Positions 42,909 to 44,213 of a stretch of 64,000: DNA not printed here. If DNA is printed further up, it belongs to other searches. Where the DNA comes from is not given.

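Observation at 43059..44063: Discrete chain-release thioesterase with a TubC-type docking domain and a Cys (GYCLG) nucleophile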

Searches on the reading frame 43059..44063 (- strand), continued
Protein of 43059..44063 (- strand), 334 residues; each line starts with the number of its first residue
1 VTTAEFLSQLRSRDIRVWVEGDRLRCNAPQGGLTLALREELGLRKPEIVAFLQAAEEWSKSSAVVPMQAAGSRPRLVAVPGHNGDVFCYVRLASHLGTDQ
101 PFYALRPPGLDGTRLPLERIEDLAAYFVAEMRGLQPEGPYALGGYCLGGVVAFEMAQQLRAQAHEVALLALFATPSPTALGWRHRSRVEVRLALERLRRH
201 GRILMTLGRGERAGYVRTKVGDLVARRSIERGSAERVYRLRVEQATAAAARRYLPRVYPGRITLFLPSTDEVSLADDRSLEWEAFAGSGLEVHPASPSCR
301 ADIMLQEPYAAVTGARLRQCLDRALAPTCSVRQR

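Call 36: search_solved_structures(query=A1, max_evalue=0.001, show_alignments=5)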
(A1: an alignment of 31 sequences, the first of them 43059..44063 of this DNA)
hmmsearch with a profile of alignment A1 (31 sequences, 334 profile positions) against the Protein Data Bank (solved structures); distinct sequences matched with E-value up to 0.001: 53.
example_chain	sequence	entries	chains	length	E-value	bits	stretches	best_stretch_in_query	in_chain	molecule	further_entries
4zxh_A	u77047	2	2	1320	4.5e-29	105.1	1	84-316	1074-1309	ABBFA_003403 | Tyrocidine synthetase 3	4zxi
7dxo_A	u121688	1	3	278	1.4e-26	96.8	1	64-325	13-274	Non-ribosomal peptide synthetase 4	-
7crn_A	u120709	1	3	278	1.6e-26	96.7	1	64-325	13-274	Non-ribosomal peptide synthetase 4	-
9f7b_A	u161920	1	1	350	3.3e-22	82.5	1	68-178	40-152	3-hydroxyacyl-[acyl-carrier-protein] dehydratase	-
7r0x_A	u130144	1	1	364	9.9e-22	80.9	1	90-184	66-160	Polyketide synthase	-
4z49_A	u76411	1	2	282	1.5e-17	67.2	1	73-274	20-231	Fatty acid synthase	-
7mhd_A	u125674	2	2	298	1.6e-17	67.1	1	72-275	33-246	Fatty acid synthase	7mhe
2px6_A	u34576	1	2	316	1.7e-17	67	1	72-276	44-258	Thioesterase domain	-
6ecd_A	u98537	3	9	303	2e-17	66.8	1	47-324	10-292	Vlm2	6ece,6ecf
6ecb_A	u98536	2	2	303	2.3e-17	66.6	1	47-324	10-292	Vlm2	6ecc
1xkt_A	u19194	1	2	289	3.2e-17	66.1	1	72-273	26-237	fatty acid synthase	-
3tjm_A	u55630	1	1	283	3.5e-17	66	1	72-274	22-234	Fatty acid synthase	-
6ojc_A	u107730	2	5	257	3.5e-17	66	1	97-177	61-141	NocB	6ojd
2vz8_A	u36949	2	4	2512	1.3e-16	64.2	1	73-272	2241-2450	FATTY ACID SYNTHASE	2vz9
9b80_A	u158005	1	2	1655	4e-16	62.5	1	73-274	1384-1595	Fatty acid synthase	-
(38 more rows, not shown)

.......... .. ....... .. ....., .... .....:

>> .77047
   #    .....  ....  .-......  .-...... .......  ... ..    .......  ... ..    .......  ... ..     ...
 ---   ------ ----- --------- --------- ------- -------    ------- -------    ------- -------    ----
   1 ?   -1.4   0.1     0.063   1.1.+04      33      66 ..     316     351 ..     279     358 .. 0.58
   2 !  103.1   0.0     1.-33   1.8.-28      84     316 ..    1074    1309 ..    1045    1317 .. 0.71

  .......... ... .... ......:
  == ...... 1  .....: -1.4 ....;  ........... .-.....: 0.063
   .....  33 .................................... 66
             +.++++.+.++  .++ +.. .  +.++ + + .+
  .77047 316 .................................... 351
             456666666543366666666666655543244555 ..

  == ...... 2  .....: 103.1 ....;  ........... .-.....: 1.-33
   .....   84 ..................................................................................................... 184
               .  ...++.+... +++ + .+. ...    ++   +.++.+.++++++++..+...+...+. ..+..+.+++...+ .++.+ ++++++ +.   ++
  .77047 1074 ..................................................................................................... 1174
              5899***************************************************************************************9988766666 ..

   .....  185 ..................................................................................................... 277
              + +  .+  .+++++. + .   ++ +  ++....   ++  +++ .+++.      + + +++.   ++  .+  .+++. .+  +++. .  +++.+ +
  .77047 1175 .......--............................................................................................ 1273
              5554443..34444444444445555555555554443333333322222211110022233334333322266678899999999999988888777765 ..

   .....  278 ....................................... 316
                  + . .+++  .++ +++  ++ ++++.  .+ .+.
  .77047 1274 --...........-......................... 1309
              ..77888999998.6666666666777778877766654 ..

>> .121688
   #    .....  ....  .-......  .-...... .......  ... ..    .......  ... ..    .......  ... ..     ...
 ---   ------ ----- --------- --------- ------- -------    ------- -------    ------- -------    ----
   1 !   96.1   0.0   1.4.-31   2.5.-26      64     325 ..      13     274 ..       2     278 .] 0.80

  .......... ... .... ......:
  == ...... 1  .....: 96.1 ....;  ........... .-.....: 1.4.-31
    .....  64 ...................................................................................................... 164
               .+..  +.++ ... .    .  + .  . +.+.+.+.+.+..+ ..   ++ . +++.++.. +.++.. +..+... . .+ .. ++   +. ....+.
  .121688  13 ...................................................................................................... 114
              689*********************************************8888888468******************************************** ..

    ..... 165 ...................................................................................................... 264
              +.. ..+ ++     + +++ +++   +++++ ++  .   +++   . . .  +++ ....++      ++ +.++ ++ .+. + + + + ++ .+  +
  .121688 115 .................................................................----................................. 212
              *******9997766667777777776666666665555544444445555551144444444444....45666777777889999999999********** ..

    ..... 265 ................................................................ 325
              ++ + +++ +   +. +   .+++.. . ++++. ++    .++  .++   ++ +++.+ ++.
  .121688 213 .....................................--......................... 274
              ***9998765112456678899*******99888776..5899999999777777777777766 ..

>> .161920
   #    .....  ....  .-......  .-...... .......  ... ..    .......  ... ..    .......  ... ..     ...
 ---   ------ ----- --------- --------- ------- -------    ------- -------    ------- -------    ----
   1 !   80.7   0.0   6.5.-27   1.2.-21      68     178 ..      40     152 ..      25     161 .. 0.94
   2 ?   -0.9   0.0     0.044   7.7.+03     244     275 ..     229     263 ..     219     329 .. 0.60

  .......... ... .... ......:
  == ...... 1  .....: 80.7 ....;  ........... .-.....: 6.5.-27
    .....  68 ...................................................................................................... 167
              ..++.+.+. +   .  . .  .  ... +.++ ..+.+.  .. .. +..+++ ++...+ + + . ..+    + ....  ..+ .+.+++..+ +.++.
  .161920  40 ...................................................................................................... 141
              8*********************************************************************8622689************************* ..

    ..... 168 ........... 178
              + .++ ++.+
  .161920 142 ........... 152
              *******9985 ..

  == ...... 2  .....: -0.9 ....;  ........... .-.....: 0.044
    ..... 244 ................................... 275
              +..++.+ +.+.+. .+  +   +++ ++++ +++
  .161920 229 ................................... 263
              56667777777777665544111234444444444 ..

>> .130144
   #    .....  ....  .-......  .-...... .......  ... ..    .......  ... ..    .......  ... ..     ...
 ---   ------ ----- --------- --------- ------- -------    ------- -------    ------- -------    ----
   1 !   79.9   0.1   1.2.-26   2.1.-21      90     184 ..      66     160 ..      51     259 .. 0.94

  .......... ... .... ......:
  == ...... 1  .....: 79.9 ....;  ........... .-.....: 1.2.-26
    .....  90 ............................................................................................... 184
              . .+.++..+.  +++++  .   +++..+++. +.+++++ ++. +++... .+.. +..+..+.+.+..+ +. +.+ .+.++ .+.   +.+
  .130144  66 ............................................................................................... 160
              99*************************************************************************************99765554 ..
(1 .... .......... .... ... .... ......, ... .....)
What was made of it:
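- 43140..43181 (-): Loop after strand beta8 (residues 295-308, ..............), the site of the canonical His. Ala301 occupies the His position. Cys299 is conserved in 109/121. Alignments to AB3403 '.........' and Sky-TE '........' (call 36).
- On Type II editing thioesterase: Type II TEs score 1e-8 to 1e-4, against 1e-29 for type I (call 36).
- Closest known: Type II editing thioesterases. Different: They are much weaker matches (call 36).
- D85 aligns with the Ser or Gly that precedes helix A in canonical TEs (call 36). Type I TEs match far better than type II: AB3403 4.5e-29 and Sky-TE 1e-26, against SrfD 1.6e-8 and RedJ 1e-4 (call 36).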

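Call 50: find_encoding_contigs(protein=window:43059-44063:-, flank=2000, max_places=3)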
Protein window:43059-44063:- (334 aa): no gene with exactly this product is on record in the collection.
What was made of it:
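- Tried and rejected: It is not on record (call 50), so the organism is unknown.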

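Call 51: find_encoding_contigs(protein=P0182, flank=8000, max_places=2)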
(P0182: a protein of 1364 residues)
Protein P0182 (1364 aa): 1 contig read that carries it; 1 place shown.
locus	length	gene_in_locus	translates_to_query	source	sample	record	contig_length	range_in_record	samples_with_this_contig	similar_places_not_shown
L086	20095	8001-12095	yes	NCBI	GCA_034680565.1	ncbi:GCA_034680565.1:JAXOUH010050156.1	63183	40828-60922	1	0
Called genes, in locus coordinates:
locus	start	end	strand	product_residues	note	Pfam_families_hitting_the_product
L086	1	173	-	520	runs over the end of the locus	PF01943:Polysacc_synt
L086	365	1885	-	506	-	PF07602:DUF1565 (weak), PF22842:Pel9A-like_beta_helix, PF13229:Beta_helix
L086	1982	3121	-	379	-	PF07602:DUF1565, PF22842:Pel9A-like_beta_helix, PF13229:Beta_helix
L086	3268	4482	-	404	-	PF07602:DUF1565 (faint), PF22842:Pel9A-like_beta_helix, PF14592:Chondroitinas_B (faint), PF13229:Beta_helix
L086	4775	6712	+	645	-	PF00501:AMP-binding, PF13193:AMP-binding_C, PF00550:PP-binding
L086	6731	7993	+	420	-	PF00067:p450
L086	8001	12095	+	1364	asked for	PF00668:Condensation, PF00501:AMP-binding, PF13193:AMP-binding_C, PF00550:PP-binding, PF00975:Thioesterase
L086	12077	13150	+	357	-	PF01073:3Beta_HSD, PF01370:Epimerase, PF02719:Polysacc_synt_2, PF04321:RmlD_sub_bind (weak), PF07993:NAD_binding_4, PF13460:NAD_binding_10, PF16363:GDP_Man_Dehyd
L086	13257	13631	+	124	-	PF00072:Response_reg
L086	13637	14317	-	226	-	PF00072:Response_reg, PF00196:GerE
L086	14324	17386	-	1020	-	PF07494:Reg_prop (faint), PF07495:Y_Y_Y, PF07730:HisKA_3, PF02518:HATPase_c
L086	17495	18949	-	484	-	-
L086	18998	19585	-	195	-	-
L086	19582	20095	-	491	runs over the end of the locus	PF00884:Sulfatase, PF16347:SGSH_C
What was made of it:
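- The same domain occurs as a cis terminal TE (call 51).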
